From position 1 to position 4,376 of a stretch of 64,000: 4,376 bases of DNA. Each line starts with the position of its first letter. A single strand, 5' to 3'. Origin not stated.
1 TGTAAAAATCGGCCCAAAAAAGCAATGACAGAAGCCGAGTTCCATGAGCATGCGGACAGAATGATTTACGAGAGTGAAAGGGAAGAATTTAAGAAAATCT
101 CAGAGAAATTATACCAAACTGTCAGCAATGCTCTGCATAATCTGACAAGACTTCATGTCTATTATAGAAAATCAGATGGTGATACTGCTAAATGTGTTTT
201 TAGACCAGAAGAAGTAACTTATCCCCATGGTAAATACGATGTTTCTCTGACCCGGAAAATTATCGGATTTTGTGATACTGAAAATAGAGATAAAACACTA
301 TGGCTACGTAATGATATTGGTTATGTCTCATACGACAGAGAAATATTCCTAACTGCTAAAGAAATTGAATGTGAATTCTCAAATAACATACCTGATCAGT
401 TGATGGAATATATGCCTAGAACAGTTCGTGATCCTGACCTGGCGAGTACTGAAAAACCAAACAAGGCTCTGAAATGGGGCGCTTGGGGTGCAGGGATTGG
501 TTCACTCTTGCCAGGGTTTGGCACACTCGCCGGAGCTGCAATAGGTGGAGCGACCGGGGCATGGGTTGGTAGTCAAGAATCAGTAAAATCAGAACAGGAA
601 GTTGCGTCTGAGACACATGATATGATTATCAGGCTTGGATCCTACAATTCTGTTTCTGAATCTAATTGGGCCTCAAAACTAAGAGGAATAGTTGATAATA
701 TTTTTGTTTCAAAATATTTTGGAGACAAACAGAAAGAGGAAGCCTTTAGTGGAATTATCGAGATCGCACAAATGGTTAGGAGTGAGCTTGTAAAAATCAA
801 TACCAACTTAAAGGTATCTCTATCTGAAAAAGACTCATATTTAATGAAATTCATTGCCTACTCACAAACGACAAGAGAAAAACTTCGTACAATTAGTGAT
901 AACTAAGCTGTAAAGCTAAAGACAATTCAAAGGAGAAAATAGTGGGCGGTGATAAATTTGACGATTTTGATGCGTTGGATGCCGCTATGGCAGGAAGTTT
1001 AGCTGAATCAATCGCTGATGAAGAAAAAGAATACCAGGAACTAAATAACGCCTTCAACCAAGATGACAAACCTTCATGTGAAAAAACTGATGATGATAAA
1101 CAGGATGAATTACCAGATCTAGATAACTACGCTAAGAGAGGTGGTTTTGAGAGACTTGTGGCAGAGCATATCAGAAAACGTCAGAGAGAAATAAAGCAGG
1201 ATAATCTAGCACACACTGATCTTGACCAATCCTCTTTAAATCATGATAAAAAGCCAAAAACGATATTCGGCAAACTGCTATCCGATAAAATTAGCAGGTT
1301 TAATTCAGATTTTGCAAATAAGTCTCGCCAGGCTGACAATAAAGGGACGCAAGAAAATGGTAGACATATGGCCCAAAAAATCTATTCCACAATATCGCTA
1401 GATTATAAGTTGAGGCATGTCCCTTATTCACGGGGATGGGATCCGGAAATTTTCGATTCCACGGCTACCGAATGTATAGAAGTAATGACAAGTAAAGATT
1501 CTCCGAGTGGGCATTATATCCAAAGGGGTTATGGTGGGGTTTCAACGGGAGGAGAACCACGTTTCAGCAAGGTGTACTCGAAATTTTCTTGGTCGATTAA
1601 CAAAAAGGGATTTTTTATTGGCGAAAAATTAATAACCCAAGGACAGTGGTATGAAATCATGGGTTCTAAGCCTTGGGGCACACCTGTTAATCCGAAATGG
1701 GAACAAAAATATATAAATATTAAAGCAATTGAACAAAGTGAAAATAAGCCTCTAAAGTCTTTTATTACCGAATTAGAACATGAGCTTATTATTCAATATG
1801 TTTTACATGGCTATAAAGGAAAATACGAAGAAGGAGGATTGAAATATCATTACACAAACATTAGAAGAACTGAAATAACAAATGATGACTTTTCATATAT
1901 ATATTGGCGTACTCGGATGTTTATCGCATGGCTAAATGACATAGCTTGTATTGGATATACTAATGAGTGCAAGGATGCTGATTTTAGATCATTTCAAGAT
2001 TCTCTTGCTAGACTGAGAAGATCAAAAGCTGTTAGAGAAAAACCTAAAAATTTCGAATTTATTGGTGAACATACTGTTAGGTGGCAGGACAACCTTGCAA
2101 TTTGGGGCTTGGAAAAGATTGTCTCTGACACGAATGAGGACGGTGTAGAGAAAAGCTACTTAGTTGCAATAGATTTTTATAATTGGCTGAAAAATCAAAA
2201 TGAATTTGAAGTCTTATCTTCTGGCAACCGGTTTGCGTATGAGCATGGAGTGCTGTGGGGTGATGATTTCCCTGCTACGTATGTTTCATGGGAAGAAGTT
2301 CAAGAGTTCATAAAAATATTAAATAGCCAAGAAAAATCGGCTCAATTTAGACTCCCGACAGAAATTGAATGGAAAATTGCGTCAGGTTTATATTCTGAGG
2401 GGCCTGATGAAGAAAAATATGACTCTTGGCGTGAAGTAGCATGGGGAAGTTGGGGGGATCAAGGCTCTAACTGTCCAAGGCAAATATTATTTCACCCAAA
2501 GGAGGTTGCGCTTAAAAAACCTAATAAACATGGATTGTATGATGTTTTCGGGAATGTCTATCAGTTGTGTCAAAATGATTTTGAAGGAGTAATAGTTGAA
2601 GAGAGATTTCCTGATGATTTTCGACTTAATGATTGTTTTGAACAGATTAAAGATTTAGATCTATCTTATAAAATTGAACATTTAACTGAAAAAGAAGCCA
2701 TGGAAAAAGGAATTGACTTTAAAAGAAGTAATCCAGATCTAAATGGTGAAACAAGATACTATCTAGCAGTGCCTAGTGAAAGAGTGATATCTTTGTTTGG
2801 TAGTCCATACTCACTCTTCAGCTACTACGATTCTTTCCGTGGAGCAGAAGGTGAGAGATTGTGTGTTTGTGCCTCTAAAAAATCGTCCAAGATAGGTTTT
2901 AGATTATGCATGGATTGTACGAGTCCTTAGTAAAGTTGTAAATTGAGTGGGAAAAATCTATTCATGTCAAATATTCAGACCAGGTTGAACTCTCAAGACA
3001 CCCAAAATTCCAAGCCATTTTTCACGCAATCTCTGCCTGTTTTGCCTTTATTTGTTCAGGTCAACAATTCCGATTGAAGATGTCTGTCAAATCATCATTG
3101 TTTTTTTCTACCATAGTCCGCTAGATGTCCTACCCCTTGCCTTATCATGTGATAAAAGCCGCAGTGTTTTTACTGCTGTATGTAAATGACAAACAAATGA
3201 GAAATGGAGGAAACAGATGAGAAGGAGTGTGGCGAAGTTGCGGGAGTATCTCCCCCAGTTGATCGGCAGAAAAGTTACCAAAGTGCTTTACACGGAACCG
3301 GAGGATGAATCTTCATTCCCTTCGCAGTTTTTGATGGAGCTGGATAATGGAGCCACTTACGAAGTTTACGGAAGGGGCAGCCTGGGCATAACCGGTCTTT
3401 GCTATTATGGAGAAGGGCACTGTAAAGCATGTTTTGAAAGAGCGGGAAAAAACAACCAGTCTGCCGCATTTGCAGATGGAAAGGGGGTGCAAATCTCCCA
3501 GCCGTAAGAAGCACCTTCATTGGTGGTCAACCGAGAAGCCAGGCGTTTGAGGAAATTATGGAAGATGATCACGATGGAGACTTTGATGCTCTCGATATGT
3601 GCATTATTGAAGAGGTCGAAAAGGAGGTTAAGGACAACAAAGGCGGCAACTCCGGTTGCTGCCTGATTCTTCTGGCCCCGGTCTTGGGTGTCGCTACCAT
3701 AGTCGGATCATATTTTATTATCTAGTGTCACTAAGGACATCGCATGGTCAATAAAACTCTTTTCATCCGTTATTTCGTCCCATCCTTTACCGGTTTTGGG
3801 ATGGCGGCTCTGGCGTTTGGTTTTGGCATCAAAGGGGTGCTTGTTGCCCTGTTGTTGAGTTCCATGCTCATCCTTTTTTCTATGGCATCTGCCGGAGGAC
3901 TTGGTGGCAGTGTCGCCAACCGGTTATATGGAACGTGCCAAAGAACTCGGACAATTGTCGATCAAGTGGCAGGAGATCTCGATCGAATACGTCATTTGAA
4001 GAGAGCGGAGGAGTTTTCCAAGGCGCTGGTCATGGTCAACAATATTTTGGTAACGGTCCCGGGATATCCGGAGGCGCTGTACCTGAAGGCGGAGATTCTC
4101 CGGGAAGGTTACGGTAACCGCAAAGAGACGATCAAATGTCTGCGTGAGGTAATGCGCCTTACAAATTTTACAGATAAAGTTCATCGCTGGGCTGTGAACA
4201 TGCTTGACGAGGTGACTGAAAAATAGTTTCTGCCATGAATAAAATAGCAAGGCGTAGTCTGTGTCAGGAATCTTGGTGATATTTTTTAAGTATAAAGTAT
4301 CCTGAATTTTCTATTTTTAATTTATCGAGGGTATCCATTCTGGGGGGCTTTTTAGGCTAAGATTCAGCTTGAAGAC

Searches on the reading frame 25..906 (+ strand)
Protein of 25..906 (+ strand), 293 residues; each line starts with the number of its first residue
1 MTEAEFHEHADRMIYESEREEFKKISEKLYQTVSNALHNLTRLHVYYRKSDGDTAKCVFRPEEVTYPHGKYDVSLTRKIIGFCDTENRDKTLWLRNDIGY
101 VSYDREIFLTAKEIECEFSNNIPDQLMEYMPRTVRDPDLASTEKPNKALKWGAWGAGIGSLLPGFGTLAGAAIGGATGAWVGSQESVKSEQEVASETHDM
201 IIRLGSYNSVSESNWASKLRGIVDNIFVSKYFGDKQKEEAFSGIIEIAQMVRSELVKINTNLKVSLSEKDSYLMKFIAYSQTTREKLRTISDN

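Call 8: search_protein_families(library=pfam, proteins=[window:25-906:+], max_evalue=0.001)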
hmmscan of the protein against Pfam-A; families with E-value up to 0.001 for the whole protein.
window:25-906:+ (293 aa): 1 family
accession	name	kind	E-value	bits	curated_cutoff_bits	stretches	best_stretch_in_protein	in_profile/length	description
PF13488.11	Gly-zipper_Omp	-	6.8e-05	23.1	25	1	152-186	7-43/46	Glycine zipper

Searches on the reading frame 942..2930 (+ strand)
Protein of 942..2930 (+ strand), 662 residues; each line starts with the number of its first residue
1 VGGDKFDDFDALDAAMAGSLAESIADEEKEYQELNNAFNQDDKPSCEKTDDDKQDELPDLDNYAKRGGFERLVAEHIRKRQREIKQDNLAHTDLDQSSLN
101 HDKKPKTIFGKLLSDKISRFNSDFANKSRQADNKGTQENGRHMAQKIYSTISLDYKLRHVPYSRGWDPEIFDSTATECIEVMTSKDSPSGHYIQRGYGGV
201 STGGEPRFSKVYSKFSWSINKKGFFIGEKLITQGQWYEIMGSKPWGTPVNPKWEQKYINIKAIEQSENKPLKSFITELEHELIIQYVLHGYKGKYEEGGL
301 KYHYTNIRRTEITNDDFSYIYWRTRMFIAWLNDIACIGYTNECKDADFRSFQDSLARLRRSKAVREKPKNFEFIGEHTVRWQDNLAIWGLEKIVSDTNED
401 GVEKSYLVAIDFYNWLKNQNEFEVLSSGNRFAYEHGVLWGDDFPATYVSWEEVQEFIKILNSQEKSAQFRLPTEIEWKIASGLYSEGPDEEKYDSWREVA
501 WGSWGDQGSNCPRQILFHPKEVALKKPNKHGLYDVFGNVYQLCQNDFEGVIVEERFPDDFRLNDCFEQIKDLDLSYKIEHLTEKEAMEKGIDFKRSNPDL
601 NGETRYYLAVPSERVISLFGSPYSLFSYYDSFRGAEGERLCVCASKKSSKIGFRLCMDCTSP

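Call 8: search_protein_families(library=pfam, proteins=[window:942-2930:+], max_evalue=0.001)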
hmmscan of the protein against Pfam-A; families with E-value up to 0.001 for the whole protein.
window:942-2930:+ (662 aa): 1 family
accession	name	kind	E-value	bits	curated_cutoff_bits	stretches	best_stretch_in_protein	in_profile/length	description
PF03781.23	FGE-sulfatase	-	1.1e-16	61.7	23.3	1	440-548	88-194/255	Sulfatase-modifying factor enzyme 1-like domain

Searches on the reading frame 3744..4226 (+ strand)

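Call 8: search_protein_families(library=pfam, proteins=[window:3744-4226:+], max_evalue=0.001)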
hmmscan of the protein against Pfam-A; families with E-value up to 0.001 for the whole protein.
window:3744-4226:+ (160 aa): 0 families

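Call 10: search_protein_families(library=ncbifam, proteins=[window:3744-4226:+], max_evalue=0.001)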
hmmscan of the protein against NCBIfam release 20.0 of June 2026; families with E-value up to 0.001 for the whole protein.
window:3744-4226:+ (160 aa): 1 family
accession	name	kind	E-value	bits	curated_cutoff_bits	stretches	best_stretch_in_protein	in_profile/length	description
NF041522.1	TPR_sll0314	equivalog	6.2e-05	22.4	225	1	88-136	193-240/275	Sll0314/Alr1548 family TPR repeat-containing protein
